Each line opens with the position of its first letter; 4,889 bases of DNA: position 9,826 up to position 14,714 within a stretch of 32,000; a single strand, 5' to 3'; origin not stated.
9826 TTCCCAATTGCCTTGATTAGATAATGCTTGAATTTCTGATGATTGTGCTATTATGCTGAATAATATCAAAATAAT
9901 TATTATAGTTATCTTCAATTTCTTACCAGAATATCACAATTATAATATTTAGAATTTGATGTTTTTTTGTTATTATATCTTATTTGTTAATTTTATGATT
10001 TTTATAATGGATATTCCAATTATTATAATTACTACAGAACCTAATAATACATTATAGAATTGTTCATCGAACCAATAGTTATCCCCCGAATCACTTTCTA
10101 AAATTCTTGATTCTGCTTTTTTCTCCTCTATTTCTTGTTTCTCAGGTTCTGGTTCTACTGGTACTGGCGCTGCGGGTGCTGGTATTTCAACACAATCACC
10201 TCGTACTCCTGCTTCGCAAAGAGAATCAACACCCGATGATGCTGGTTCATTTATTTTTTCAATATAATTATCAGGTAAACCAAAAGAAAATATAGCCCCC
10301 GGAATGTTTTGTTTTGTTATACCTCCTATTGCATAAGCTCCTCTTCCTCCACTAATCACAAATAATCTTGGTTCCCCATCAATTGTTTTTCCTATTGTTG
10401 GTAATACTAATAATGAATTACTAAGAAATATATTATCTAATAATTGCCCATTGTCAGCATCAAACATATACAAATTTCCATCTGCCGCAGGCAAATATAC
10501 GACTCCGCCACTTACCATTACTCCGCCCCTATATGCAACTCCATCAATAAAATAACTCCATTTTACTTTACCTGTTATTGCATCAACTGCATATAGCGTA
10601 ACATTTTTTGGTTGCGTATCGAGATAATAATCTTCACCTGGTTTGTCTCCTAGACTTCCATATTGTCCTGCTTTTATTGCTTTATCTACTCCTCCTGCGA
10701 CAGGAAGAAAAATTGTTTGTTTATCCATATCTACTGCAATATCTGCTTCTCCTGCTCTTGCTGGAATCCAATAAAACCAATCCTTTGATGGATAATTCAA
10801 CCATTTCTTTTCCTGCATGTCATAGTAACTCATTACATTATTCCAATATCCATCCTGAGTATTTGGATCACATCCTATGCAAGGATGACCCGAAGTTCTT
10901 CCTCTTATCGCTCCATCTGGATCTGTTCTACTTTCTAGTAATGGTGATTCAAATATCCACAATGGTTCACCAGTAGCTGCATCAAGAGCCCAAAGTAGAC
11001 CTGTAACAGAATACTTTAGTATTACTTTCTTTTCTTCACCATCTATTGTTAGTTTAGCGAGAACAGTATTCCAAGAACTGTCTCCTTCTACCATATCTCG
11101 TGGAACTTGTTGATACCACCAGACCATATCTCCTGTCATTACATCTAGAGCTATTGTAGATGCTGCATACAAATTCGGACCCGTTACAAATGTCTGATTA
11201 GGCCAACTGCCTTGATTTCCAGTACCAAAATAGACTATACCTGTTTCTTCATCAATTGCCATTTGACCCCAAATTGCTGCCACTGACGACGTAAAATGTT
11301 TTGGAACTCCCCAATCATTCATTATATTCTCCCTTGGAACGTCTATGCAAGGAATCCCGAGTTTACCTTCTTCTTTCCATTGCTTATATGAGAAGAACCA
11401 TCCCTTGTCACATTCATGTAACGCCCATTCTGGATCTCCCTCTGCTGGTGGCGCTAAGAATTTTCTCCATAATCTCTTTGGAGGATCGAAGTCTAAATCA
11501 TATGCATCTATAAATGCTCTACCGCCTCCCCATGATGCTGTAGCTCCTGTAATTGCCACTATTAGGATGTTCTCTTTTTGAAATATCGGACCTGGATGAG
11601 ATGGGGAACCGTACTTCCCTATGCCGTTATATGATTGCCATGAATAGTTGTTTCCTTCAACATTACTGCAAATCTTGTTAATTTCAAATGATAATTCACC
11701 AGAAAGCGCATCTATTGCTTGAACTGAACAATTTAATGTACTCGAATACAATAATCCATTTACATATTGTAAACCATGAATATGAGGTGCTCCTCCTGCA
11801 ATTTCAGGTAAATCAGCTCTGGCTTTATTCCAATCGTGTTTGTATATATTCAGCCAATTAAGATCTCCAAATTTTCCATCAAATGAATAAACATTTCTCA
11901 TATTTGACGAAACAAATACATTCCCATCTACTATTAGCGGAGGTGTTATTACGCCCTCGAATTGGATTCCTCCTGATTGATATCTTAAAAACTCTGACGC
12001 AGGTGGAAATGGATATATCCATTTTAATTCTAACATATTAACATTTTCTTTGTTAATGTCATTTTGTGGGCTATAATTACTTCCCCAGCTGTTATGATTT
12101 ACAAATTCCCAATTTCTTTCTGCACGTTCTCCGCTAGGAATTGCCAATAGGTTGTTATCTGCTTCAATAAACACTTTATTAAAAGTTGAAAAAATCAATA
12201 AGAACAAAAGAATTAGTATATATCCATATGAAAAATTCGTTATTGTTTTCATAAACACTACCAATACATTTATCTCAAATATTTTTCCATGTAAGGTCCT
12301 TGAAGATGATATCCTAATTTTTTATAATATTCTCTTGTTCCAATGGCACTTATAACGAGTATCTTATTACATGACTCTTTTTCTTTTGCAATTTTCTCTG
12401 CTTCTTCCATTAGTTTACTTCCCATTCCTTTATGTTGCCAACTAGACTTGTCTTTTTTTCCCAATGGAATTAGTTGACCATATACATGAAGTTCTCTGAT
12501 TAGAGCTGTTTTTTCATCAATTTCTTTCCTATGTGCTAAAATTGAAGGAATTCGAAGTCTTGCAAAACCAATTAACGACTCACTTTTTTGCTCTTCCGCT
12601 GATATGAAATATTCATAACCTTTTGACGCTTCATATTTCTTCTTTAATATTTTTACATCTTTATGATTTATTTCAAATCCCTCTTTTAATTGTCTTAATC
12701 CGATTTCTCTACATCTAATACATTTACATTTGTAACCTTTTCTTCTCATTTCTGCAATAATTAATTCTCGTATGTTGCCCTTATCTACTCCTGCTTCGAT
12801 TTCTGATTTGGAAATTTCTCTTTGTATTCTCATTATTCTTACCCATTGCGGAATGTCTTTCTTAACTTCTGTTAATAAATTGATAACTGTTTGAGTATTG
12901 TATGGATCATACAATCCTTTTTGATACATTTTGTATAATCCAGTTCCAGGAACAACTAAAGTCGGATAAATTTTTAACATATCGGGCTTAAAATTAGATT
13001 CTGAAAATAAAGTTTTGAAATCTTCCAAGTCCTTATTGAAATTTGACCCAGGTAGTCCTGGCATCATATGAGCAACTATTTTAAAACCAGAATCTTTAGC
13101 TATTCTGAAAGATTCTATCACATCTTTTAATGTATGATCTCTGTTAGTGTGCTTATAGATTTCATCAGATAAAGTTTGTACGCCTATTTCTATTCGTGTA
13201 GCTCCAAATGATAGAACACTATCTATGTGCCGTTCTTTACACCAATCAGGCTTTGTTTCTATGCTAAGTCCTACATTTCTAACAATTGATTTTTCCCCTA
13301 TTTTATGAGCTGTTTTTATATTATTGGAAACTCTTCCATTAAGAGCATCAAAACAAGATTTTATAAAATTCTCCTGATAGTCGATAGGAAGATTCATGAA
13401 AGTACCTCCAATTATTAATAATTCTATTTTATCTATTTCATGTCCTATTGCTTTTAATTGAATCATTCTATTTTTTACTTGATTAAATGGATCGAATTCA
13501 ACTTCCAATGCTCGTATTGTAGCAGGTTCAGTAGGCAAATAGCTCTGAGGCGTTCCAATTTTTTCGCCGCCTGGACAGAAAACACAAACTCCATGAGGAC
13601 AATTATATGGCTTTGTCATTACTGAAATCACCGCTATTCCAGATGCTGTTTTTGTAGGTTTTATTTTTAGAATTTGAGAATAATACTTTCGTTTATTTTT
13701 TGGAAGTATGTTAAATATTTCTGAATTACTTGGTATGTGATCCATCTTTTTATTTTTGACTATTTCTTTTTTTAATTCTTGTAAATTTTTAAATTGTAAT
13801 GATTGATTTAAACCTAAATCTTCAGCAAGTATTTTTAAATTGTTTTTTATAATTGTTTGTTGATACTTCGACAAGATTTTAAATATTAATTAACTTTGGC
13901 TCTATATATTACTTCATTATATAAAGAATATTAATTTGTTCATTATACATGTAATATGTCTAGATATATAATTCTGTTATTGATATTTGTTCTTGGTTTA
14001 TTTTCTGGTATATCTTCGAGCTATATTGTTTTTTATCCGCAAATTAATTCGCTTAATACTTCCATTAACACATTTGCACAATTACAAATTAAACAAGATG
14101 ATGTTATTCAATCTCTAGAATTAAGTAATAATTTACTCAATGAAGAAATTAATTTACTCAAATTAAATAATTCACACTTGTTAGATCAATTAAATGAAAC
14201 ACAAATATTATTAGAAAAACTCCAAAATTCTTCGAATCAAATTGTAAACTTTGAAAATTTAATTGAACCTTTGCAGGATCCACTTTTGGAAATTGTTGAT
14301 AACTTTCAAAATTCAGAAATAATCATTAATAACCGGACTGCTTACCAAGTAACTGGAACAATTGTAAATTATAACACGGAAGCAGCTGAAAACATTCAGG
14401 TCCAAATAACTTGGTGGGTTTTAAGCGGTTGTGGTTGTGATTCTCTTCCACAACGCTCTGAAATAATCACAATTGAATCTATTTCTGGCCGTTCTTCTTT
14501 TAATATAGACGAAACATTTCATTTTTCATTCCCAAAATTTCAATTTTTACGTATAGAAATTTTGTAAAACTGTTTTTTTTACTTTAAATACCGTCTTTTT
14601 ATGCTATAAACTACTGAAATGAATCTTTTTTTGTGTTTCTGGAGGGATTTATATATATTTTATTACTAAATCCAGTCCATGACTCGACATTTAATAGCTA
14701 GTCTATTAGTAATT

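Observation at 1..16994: Six-member cluster of externally displayed, membrane-tethered PQQ-type quinoprotein dehydrogenases with no cytochrome partner in sight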

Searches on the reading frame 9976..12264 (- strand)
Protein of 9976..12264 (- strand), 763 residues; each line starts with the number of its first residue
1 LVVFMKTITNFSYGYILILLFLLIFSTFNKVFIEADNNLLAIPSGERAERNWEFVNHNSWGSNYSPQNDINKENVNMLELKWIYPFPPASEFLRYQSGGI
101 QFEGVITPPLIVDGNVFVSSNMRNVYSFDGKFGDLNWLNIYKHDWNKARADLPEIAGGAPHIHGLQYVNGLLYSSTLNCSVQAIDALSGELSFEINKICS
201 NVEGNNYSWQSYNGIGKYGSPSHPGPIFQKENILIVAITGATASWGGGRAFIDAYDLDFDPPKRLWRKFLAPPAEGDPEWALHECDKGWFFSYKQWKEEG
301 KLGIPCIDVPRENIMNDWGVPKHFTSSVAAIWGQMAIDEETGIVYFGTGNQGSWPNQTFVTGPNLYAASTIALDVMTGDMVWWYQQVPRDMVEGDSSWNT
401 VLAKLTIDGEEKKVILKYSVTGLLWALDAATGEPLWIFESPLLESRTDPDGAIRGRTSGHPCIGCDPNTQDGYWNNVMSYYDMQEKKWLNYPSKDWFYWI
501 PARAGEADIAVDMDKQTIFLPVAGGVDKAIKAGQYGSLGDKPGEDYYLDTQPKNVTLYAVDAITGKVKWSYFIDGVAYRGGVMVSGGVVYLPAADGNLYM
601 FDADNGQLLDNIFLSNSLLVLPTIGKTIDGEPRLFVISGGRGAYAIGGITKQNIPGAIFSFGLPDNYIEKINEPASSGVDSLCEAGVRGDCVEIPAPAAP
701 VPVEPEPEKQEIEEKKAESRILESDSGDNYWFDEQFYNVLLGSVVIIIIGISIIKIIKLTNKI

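Call 5: search_protein_families(library=pfam, proteins=[window:9976-12264:-], max_evalue=0.01)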
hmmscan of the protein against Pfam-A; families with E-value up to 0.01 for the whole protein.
window:9976-12264:- (763 aa): 3 families
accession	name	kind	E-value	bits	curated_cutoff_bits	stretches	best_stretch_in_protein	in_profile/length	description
PF01011.28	PQQ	-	9.5e-38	130.7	26.7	2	322-439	221-339/595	Glucose/ethanol/alcohol dehydrogenase, beta-propeller domain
PF13360.13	PQQ_2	-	5.8e-13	49.5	27.6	1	556-612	84-144/233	Outer membrane protein assembly factor BamB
PF13570.13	Beta-prop_ACSF4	-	0.00012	22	133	1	556-624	72-141/329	Beta-alanine-activating enzyme, beta-propeller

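Call 6: search_protein_families(library=ncbifam, proteins=[window:9976-12264:-], max_evalue=0.01)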
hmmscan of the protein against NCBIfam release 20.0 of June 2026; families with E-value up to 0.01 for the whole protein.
window:9976-12264:- (763 aa): 6 families
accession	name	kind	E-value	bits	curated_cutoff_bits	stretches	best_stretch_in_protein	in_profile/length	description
TIGR03075.1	PQQ_enz_alc_DH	subfamily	4.1e-42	144.5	480.05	1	46-636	15-524/530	PQQ-dependent dehydrogenase, methanol/ethanol family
TIGR04528.1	acido_non_PQQ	subfamily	2.2e-34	119.1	650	3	315-435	190-310/493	acido-empty-quinoprotein group A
TIGR03074.1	PQQ_membr_DH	subfamily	1.6e-24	85.8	832.65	2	322-436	386-502/783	membrane-bound PQQ-dependent dehydrogenase, glucose/quinate/shikimate family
TIGR03300.1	assembly_YfgL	equivalog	1.1e-10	40.8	285.2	1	556-626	76-145/377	outer membrane protein assembly factor BamB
NF008351.0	PRK11138.1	equivalog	2.4e-06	26.3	423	0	555-608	130-182/394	outer membrane protein assembly factor BamB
NF053615.1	SerThrKinAfsKStmc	equivalog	0.0001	21.1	1300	0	556-608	715-766/809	protein serine/threonine kinase AfsK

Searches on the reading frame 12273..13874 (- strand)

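Call 21: search_protein_families(library=pfam, proteins=[window:12273-13874:-], max_evalue=0.01)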
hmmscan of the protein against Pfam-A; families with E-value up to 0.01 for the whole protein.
window:12273-13874:- (534 aa): 6 families
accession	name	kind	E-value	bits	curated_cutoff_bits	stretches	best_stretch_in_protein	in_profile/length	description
PF16199.10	Radical_SAM_C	-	4.7e-21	75.1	31.9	1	297-377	1-84/85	Radical_SAM C-terminal domain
PF04055.27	Radical_SAM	-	1.9e-17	64.3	29.5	1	91-280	6-157/166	Radical SAM superfamily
PF23613.1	ELP3_N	-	6e-09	36.2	27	1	29-77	22-70/70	ELP3 N-terminal domain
PF00583.31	Acetyltransf_1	-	3.4e-07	31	20.7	1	414-522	27-116/116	Acetyltransferase (GNAT) family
PF13673.13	Acetyltransf_10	-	2.5e-06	27.9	23.6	1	477-529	61-114/128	Acetyltransferase (GNAT) domain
PF13508.13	Acetyltransf_7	-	1.3e-05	25.9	27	1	477-523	38-83/84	Acetyltransferase (GNAT) domain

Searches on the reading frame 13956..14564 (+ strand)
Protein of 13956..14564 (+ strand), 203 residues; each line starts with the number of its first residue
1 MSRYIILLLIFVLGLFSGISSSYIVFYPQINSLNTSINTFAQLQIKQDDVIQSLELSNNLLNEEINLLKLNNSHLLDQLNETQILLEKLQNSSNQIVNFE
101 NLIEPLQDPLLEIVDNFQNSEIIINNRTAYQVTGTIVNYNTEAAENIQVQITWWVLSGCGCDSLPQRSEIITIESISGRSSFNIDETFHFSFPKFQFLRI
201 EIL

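Call 21: search_protein_families(library=pfam, proteins=[window:13956-14564:+], max_evalue=0.01)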
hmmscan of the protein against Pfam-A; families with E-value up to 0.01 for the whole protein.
window:13956-14564:+ (203 aa): 1 family
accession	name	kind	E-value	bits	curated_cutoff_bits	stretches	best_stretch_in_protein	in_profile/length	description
PF07462.16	MSP1_C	-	0.0052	16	29.8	1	26-126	26-127/554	Merozoite surface protein 1 (MSP1) C-terminus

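Call 27: search_protein_families(library=ncbifam, proteins=[window:13956-14564:+], max_evalue=10)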
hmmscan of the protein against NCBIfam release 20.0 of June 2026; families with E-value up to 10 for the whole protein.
window:13956-14564:+ (203 aa): 2 families
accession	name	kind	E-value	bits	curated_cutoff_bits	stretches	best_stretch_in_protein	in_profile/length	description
NF043058.1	T4SS_LegC2C7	subfamily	0.0052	15.8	350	1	31-120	100-186/348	LegC2/C7 family Dot/Icm T4SS effector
TIGR00996.1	Mtu_fam_mce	paralog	0.018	14.2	140.5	1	28-99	209-281/291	MCE family protein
